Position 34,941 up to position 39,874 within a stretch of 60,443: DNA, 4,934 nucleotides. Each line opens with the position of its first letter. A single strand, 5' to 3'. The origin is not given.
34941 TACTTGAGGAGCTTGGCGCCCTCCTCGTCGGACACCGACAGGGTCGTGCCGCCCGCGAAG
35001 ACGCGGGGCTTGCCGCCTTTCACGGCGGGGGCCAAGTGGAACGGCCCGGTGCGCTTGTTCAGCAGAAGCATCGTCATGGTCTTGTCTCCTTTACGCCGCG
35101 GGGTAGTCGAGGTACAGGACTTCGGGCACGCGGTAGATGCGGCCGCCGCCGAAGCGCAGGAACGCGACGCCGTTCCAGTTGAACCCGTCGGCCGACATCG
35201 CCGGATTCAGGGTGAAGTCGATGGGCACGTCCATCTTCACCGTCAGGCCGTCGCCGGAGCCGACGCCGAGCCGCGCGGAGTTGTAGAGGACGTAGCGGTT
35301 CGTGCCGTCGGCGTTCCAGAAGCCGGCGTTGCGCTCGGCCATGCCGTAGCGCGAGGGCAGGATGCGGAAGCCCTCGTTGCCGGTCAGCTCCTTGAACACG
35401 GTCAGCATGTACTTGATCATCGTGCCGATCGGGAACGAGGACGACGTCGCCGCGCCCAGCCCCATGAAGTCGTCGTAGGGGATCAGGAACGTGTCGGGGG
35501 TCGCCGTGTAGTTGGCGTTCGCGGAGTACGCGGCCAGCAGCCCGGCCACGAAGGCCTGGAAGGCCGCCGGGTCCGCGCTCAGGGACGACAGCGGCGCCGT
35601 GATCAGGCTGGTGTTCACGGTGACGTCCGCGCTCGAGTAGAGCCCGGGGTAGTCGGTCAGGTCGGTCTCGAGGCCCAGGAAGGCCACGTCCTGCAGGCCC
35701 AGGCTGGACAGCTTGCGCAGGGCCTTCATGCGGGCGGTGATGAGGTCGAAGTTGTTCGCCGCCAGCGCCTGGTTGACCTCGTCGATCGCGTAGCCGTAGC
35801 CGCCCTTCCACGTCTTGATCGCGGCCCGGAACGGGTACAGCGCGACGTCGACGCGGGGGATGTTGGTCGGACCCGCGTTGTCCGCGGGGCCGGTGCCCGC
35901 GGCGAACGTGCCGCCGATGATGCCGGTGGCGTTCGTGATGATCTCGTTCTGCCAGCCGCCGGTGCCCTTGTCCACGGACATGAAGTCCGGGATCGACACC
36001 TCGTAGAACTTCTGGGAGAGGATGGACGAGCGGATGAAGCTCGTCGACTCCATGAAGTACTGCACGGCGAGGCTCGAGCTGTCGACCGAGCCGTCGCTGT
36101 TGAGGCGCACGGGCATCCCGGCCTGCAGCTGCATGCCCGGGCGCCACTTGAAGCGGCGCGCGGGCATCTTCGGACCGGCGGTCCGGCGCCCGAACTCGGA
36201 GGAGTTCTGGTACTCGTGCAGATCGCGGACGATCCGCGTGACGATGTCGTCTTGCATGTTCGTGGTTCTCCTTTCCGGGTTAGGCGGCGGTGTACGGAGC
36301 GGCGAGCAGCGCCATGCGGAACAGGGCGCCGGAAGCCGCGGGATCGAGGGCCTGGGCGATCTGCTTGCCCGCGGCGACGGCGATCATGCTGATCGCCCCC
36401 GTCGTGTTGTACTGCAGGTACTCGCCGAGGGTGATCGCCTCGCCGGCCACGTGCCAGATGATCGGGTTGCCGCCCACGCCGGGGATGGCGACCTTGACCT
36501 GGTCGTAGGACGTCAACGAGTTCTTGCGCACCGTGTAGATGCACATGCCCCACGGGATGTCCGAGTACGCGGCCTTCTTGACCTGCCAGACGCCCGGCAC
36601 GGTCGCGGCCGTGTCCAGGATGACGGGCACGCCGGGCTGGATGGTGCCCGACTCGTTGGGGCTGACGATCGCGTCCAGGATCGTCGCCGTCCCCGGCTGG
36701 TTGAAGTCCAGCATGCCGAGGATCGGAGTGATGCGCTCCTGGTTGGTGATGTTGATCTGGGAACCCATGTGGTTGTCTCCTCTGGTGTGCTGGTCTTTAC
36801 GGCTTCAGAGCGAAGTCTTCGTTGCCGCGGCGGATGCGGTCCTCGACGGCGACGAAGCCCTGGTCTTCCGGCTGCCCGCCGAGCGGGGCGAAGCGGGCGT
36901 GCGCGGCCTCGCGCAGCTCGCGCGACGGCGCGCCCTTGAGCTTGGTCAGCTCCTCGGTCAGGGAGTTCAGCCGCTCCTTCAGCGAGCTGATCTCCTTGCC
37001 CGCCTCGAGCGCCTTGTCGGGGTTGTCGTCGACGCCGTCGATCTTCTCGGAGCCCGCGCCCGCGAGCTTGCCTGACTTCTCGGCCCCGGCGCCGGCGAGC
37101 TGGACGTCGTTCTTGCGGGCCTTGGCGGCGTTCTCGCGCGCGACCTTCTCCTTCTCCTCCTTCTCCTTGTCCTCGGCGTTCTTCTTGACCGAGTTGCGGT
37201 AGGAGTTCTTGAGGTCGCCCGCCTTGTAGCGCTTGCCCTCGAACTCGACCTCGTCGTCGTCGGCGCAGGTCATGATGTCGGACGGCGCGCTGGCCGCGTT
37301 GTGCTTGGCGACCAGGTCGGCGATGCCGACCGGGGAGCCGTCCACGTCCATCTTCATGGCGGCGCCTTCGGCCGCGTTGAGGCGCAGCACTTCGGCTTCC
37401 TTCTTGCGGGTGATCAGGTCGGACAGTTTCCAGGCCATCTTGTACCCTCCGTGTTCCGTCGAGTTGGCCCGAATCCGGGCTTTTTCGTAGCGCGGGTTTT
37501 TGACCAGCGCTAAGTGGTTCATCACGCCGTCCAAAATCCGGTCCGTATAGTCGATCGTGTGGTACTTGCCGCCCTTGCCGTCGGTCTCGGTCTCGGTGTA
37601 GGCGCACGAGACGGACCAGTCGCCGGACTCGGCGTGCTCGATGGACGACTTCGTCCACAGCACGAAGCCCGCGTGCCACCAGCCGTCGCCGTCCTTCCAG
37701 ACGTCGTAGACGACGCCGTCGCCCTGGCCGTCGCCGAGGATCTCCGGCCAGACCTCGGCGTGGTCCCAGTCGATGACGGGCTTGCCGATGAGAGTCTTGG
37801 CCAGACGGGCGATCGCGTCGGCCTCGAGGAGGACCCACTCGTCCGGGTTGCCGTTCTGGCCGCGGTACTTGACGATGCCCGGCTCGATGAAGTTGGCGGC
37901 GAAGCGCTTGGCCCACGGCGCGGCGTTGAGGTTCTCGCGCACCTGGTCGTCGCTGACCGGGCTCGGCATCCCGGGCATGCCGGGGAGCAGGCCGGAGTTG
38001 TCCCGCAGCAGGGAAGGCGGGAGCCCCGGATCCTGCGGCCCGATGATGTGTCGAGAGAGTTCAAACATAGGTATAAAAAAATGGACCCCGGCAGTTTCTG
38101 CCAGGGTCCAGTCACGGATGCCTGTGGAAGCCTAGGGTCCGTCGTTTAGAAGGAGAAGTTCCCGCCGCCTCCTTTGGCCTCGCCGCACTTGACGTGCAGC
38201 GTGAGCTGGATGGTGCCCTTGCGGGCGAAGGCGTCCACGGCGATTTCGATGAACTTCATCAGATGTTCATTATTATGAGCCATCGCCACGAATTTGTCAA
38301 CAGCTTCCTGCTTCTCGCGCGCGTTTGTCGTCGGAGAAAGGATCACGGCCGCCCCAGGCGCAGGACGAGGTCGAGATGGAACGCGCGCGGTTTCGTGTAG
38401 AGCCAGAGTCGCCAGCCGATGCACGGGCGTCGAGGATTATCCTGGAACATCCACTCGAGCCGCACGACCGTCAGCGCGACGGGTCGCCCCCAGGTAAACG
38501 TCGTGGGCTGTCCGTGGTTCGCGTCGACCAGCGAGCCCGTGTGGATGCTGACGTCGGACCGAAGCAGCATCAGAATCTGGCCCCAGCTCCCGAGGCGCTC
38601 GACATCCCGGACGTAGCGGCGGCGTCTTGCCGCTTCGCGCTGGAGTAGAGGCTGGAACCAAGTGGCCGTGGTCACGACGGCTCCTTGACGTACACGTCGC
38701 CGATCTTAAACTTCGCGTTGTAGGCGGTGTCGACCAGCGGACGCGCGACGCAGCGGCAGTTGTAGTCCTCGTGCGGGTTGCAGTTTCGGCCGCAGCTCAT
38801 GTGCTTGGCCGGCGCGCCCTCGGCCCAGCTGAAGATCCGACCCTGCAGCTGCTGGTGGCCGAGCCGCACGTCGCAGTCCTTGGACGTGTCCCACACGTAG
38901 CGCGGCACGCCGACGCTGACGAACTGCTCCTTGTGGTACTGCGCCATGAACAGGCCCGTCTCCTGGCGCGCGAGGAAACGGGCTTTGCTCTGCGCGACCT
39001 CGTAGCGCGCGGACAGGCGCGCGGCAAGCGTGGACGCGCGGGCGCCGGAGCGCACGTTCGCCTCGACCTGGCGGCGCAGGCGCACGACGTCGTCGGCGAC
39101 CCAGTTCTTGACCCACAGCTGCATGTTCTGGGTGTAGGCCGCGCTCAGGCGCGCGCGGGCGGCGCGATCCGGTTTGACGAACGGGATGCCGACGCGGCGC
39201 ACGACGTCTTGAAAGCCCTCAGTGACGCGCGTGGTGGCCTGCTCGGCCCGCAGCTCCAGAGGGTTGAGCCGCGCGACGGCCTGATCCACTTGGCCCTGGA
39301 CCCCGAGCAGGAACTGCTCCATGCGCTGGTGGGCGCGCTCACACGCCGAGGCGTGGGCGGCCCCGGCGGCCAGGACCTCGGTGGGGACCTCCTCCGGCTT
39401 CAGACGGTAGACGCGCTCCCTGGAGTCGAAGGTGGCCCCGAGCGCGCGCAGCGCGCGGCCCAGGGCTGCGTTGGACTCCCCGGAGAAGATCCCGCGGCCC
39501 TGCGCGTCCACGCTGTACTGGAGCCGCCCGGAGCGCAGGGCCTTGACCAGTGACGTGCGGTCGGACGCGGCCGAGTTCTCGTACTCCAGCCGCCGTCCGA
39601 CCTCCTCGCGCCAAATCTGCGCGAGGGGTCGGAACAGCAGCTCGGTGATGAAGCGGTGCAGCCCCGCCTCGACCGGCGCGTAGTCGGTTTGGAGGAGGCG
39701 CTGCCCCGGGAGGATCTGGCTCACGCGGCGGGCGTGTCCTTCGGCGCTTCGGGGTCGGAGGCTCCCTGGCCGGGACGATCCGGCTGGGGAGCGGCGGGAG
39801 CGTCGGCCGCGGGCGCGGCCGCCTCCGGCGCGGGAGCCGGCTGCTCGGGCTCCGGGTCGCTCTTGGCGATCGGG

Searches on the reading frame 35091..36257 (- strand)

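Call 7: search_protein_families(library=phrogs, proteins=[window:35091-36257:-], max_evalue=0.001)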
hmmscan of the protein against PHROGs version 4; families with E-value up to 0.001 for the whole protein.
window:35091-36257:- (388 aa): 1 family
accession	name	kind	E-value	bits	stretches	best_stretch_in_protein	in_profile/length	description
phrog_264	-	head and packaging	3.6e-26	92.9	1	70-385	33-320/321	major head protein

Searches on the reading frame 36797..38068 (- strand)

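Call 7: search_protein_families(library=phrogs, proteins=[window:36797-38068:-], max_evalue=0.001)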
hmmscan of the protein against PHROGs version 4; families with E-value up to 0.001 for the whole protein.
window:36797-38068:- (423 aa): 3 families
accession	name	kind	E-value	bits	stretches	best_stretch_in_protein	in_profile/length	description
phrog_530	-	head and packaging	3.6e-08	34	1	118-323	106-284/390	head maturation protease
phrog_2229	-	head and packaging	7.9e-08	33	1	118-330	98-298/428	head maturation protease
phrog_12864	-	head and packaging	1.3e-07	32.1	1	66-194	71-198/468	head maturation protease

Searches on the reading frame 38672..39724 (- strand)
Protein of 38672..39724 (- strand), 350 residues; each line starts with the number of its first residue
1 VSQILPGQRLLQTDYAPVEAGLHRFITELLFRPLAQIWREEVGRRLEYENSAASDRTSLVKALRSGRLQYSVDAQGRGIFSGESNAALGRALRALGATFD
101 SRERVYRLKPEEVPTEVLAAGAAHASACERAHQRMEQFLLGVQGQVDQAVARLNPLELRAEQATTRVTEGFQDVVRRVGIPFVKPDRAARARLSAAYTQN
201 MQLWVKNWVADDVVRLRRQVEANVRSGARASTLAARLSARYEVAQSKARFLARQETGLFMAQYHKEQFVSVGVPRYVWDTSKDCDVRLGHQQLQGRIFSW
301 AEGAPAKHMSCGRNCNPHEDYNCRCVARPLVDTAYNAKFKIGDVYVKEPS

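Call 7: search_protein_families(library=phrogs, proteins=[window:38672-39724:-], max_evalue=0.001)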
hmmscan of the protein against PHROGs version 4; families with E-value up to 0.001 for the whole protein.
window:38672-39724:- (350 aa): 9 families
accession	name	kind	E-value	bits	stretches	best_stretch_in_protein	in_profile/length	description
phrog_324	-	head and packaging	1.7e-26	94.4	1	196-333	186-320/624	head morphogenesis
phrog_4529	-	head and packaging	1.7e-22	81.4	1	198-333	156-290/533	minor head protein and DNA pilot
phrog_15127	-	head and packaging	5.4e-16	59.2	1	183-323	98-244/602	head protein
phrog_595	-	head and packaging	1.2e-14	55.5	1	191-334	172-301/513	head maturation protease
phrog_115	-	head and packaging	9.6e-10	39.2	1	216-340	210-327/665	minor head protein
phrog_6577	-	unknown function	7.4e-08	32.1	1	188-333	94-232/1066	-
phrog_4728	-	head and packaging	3.4e-06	27.1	1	214-333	186-302/591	head morphogenesis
phrog_19443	-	head and packaging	1.1e-05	25.1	1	224-337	180-293/579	minor head protein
phrog_2841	-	head and packaging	0.0001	22.5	1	215-334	198-310/525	minor head protein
